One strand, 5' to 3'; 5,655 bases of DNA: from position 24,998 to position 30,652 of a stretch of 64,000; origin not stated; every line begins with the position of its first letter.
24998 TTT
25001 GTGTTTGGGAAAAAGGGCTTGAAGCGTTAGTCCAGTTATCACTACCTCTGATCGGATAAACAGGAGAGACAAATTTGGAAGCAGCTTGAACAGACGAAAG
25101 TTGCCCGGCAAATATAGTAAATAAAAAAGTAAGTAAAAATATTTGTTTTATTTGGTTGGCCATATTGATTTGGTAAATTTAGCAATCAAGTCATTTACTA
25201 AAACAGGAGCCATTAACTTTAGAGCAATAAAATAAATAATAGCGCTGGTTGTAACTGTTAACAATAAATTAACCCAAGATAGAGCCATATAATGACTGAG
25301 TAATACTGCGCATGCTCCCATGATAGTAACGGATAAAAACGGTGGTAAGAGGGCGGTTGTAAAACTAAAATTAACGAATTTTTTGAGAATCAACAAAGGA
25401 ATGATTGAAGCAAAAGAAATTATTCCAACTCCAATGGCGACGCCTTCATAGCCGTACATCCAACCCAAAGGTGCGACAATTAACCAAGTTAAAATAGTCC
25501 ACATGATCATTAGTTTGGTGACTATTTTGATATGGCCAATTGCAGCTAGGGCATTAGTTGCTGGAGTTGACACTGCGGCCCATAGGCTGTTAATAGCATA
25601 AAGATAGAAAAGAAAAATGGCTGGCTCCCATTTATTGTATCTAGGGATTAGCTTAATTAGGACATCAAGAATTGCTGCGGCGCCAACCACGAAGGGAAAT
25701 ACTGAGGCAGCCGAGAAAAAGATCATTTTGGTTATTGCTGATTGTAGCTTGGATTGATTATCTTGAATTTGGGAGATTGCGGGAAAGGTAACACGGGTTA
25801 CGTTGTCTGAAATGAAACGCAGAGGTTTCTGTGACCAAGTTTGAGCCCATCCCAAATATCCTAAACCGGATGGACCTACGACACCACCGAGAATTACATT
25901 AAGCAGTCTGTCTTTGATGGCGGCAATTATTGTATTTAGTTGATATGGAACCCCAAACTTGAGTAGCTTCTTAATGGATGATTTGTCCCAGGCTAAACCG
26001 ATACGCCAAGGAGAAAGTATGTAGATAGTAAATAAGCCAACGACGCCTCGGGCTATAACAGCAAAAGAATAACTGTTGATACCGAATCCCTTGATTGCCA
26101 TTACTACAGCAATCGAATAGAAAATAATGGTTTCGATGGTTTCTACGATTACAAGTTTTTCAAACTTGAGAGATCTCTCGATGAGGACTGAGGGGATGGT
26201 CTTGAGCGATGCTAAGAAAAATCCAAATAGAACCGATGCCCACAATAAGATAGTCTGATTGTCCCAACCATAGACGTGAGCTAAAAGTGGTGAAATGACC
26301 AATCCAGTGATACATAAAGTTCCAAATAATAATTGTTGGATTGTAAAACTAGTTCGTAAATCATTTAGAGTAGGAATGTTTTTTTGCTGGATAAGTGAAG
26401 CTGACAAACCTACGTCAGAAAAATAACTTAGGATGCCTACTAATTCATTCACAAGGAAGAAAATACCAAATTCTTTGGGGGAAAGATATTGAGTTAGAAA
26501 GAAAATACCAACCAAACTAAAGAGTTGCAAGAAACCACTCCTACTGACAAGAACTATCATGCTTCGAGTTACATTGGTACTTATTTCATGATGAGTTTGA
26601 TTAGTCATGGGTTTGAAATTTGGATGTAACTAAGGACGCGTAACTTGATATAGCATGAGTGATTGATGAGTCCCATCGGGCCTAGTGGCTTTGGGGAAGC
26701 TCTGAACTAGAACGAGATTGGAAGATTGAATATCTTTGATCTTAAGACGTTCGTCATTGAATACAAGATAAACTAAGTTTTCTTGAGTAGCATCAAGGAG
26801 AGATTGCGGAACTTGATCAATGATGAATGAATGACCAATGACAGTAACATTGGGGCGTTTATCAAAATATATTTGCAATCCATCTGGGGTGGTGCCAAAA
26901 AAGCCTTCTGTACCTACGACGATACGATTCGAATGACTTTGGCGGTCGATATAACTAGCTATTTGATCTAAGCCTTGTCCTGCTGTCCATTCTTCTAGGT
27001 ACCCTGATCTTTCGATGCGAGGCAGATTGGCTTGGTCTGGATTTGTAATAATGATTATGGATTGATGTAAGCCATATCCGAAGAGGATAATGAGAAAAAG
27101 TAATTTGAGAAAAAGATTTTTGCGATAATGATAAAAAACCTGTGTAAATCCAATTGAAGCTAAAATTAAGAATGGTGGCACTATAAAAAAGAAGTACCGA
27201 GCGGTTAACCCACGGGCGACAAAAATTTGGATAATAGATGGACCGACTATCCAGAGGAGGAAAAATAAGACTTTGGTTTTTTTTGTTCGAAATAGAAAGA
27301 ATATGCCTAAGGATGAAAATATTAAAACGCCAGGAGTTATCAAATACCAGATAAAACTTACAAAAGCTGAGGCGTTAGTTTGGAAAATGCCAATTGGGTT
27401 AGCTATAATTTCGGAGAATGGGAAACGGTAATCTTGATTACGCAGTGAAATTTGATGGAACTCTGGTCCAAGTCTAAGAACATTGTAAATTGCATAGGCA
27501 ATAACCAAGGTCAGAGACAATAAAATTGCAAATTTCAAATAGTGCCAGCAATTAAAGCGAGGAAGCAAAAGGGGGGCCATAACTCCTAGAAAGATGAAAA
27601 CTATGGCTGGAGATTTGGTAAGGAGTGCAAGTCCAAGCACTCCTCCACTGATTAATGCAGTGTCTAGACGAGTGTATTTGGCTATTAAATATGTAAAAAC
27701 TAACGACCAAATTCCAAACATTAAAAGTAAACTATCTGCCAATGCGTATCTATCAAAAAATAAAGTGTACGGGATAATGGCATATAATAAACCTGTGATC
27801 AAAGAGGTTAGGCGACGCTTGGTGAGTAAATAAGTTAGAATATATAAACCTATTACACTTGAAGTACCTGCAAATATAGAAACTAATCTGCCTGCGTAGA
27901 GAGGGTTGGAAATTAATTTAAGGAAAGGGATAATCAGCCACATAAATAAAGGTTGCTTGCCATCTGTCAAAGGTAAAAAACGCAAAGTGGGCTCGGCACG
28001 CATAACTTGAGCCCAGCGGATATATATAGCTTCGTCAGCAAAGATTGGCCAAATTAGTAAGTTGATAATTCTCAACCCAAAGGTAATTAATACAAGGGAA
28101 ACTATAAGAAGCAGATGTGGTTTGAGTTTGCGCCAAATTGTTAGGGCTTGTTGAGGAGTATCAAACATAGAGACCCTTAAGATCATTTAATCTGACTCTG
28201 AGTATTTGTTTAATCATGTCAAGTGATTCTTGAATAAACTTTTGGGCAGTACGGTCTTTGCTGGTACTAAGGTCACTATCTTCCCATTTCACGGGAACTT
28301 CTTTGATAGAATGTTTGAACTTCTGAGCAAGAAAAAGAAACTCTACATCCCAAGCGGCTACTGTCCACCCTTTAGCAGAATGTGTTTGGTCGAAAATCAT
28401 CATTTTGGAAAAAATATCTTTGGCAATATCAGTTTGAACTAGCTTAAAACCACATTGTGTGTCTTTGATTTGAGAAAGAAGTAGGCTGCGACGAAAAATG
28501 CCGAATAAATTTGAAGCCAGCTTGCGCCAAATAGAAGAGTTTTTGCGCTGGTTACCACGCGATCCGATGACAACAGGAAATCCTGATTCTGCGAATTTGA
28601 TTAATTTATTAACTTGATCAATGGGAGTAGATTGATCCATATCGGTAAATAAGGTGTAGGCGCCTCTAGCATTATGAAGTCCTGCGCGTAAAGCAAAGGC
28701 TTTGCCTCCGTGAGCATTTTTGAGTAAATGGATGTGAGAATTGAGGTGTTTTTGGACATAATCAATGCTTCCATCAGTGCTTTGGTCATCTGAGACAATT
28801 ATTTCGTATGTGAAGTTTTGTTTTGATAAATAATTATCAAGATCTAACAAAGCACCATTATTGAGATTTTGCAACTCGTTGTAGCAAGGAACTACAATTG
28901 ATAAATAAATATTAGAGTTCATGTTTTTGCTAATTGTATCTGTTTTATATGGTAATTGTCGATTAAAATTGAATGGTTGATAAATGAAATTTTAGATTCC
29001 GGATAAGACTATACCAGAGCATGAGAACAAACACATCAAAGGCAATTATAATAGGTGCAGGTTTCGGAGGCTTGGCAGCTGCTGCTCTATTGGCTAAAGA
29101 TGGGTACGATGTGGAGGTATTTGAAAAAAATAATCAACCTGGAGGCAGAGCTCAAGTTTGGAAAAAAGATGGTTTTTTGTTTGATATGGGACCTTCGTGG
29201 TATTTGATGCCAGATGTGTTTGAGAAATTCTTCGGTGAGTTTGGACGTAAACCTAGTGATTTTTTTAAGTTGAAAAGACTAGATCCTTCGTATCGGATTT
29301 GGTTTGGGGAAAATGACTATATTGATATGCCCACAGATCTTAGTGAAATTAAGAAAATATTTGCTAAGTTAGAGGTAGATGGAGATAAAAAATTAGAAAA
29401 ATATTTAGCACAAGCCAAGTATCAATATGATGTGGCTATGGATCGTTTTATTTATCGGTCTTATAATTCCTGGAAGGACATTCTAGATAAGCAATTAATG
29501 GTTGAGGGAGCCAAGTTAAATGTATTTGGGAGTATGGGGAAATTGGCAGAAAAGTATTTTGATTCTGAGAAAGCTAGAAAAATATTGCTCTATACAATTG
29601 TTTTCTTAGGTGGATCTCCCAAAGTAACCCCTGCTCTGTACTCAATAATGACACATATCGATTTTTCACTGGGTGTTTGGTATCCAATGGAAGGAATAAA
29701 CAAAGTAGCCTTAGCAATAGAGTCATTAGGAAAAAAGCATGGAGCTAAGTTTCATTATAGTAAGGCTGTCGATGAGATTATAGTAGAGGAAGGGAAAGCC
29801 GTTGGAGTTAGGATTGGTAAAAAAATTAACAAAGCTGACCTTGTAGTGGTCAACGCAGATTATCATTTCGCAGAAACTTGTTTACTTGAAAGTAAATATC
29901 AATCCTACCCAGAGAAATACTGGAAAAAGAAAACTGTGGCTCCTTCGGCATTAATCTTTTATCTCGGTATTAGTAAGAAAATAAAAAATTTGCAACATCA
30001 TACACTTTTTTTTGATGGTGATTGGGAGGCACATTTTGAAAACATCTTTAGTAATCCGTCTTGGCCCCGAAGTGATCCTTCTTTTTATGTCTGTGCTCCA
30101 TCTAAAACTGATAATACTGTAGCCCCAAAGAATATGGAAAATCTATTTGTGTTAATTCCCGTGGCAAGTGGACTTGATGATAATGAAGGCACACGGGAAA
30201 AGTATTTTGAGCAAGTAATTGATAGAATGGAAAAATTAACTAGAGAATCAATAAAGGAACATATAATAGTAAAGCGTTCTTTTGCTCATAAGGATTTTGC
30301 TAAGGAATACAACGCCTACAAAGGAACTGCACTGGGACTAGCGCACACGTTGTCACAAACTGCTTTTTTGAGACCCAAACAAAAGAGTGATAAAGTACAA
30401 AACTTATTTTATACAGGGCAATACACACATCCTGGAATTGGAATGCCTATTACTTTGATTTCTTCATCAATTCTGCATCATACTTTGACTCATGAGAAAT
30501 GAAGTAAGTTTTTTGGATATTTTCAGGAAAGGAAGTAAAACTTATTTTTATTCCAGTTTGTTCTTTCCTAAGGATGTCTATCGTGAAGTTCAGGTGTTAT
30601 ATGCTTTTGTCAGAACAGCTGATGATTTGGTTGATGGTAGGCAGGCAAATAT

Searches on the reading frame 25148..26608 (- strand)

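Call 55: search_protein_families(library=pfam, proteins=[window:25148-26608:-], max_evalue=0.00001)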
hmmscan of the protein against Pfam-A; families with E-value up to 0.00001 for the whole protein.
window:25148-26608:- (486 aa): 2 families
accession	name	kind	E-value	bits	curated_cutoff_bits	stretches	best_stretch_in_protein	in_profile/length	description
PF13440.11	Polysacc_synt_3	-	2.5e-48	165.3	23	1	38-321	2-283/293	Polysaccharide biosynthesis protein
PF01943.22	Polysacc_synt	-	3.8e-23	82.7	28.2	1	14-282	2-274/274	Polysaccharide biosynthesis protein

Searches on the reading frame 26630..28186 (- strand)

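Call 55: search_protein_families(library=pfam, proteins=[window:26630-28186:-], max_evalue=0.00001)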
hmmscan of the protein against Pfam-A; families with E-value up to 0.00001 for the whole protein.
window:26630-28186:- (518 aa): 2 families
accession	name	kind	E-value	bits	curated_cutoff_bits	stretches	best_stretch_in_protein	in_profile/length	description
PF13231.12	PMT_2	-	9.8e-10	39.3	26.1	1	79-229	4-155/160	Dolichyl-phosphate-mannose-protein mannosyltransferase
PF02366.24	PMT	-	3.4e-07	30.5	22.7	1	76-213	61-205/245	Dolichyl-phosphate-mannose-protein mannosyltransferase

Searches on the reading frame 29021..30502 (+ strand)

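Call 55: search_protein_families(library=pfam, proteins=[window:29021-30502:+], max_evalue=0.00001)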
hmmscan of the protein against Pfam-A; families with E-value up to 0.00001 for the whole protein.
window:29021-30502:+ (493 aa): 4 families
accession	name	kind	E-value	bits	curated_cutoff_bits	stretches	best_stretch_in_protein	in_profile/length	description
PF01593.30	Amino_oxidase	-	2.3e-33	116.6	19.8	1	16-476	2-429/443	Flavin containing amine oxidoreductase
PF13450.12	NAD_binding_8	-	1.7e-17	63.9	21.9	1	10-71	1-65/68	NAD(P)-binding Rossmann-like domain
PF01266.30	DAO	-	1.9e-10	41.2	27.9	1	8-279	2-201/353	FAD dependent oxidoreductase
PF00890.30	FAD_binding_2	-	1.2e-06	28.5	20.4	0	8-42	2-36/414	FAD binding domain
